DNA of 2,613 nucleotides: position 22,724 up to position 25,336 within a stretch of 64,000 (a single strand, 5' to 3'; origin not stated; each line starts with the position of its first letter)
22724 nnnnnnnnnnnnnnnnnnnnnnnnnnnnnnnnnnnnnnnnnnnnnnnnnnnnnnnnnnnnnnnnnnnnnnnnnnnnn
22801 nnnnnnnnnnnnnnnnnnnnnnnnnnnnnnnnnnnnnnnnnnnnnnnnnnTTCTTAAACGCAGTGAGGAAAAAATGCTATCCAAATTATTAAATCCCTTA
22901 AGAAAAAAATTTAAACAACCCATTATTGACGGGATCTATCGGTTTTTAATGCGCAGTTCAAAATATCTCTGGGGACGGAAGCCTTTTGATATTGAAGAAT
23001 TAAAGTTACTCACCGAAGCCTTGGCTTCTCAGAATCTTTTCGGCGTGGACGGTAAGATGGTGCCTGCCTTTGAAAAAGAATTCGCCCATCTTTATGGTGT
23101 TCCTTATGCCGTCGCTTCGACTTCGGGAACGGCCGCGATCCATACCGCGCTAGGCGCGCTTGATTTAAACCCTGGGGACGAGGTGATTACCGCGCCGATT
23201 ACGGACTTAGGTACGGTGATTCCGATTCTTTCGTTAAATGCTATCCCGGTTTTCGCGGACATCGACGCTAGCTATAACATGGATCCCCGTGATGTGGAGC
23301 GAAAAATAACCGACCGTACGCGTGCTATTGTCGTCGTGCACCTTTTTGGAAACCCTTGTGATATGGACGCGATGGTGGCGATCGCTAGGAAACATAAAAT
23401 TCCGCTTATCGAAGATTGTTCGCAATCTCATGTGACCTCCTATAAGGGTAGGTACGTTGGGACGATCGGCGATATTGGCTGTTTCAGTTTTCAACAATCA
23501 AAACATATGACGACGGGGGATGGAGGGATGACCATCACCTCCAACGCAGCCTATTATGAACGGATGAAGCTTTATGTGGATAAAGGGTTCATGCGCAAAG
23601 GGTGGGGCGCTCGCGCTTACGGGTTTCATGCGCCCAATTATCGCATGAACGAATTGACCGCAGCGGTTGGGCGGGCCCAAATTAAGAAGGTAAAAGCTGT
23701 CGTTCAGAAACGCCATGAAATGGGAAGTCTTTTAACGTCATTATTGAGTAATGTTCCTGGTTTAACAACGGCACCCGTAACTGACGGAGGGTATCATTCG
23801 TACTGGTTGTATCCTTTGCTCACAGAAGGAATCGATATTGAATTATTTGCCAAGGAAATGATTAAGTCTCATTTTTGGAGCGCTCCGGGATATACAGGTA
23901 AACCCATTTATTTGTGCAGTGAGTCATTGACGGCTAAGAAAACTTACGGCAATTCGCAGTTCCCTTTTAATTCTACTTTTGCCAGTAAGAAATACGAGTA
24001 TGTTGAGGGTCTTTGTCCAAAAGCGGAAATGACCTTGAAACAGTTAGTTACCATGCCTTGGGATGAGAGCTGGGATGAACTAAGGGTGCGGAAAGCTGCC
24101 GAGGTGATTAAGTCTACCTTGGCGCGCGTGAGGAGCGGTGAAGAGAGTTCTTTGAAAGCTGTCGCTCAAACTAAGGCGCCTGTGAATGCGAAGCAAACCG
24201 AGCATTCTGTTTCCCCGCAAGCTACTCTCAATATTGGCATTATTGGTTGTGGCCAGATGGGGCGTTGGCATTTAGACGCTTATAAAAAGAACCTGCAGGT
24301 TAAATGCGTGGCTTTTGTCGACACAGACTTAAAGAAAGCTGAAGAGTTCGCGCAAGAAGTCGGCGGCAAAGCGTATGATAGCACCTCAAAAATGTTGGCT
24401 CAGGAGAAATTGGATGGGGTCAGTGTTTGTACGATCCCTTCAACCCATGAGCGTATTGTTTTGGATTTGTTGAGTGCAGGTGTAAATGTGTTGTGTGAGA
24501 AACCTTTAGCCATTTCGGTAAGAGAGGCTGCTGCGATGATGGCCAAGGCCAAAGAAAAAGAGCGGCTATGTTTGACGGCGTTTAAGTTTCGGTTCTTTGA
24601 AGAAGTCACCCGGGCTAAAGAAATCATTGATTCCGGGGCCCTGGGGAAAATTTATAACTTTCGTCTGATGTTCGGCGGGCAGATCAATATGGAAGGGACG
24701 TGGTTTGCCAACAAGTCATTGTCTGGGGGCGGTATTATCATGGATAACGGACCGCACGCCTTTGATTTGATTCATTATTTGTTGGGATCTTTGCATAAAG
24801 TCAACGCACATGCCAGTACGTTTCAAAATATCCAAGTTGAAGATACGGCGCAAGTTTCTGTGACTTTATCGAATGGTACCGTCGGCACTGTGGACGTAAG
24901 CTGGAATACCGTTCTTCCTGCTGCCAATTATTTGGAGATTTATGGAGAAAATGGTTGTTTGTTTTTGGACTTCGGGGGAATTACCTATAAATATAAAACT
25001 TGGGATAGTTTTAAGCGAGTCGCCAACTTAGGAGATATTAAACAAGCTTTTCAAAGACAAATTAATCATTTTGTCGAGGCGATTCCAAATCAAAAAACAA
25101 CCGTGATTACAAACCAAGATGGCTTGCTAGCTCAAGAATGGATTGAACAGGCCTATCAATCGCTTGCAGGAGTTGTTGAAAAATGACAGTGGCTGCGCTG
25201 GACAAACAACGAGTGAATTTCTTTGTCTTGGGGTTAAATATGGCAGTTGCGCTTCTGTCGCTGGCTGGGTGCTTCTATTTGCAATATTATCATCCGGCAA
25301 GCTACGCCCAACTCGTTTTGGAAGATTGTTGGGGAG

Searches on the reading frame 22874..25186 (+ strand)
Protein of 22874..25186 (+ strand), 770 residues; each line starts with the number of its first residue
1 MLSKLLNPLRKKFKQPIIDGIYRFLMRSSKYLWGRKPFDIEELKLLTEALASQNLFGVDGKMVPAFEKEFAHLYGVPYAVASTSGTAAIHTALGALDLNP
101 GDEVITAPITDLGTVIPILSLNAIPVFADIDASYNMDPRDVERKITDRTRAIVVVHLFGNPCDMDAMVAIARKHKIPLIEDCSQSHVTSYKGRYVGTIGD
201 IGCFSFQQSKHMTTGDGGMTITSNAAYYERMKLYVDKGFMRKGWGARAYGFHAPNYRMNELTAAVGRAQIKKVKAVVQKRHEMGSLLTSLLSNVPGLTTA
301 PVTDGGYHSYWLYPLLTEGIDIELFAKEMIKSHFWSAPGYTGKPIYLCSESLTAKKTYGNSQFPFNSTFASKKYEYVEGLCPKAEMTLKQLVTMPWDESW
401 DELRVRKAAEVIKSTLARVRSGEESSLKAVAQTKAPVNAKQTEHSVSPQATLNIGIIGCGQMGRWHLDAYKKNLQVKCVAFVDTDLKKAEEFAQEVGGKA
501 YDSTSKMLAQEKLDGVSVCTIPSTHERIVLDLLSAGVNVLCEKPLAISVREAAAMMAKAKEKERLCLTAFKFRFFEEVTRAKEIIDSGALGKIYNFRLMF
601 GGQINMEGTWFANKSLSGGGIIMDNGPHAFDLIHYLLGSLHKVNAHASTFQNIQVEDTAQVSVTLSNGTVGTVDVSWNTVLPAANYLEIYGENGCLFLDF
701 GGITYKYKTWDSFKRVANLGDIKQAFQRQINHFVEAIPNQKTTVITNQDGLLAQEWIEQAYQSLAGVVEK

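Call 70: search_protein_families(library=ncbifam, proteins=[window:22874-25186:+], max_evalue=1e-10)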
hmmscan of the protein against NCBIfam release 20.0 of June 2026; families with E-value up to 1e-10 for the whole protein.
window:22874-25186:+ (770 aa): 15 families
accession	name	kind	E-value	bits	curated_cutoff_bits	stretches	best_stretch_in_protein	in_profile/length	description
TIGR03588.1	PseC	equivalog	1.1e-57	195.6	423.5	1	34-317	5-301/380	UDP-4-amino-4,6-dideoxy-N-acetyl-beta-L-altrosamine transaminase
TIGR04181.1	NHT_00031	hypoth_equivalog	1.3e-57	195.3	420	1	39-319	9-304/359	LegC family aminotransferase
NF008687.0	PRK11706.1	equivalog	3.1e-49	167.7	375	1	39-287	10-263/375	dTDP-4-amino-4,6-dideoxygalactose transaminase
NF011936.0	PRK15407.1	equivalog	3.1e-45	154.7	423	1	36-235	42-248/440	lipopolysaccharide biosynthesis protein RfbH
NF008658.2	PRK11658.1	equivalog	3.6e-45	154.3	631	1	38-300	12-280/379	UDP-4-amino-4-deoxy-L-arabinose aminotransferase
NF040723.1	UDP-GlcNAcDh_Arch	equivalog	2.2e-44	152.2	450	1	452-763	1-300/302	UDP-N-acetylglucosamine 3-dehydrogenase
TIGR04380.1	myo_inos_iolG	equivalog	1.4e-41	142.4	355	1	452-765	2-324/330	inositol 2-dehydrogenase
TIGR02379.1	ECA_wecE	subfamily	3.8e-40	137.8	434.85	1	41-288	12-265/376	dTDP-4-amino-4,6-dideoxy-D-glucose transaminase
TIGR04427.1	PLP_DesI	equivalog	1.3e-33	116.7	650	1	48-303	40-289/390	dTDP-4-dehydro-6-deoxyglucose aminotransferase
NF052479.1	LevoglcsnDh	equivalog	1.7e-29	102.7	650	1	451-650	3-215/386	levoglucosan dehydrogenase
NF052679.1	InsChiInosDhIolG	equivalog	1.3e-18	67.1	540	1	451-740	2-294/343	bifunctional inositol 2-dehydrogenase/D-chiro-inositol 1-dehydrogenase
NF041392.1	XylDh_Gfo6_Halo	equivalog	1.6e-16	60.1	350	1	449-763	14-341/350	D-xylose 1-dehydrogenase Gfo6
NF007574.0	PRK10206.1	equivalog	8.5e-13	48.1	352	1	451-661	2-212/345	oxidoreductase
NF058561.1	BT_2158_fam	equivalog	1.2e-11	43.9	750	1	435-594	19-178/487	glycoside 3-dehydrogenase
NF058563.1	BT_2159_fam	equivalog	7.7e-11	41.6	650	0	453-670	2-217/350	disaccharide 3-dehydrogenase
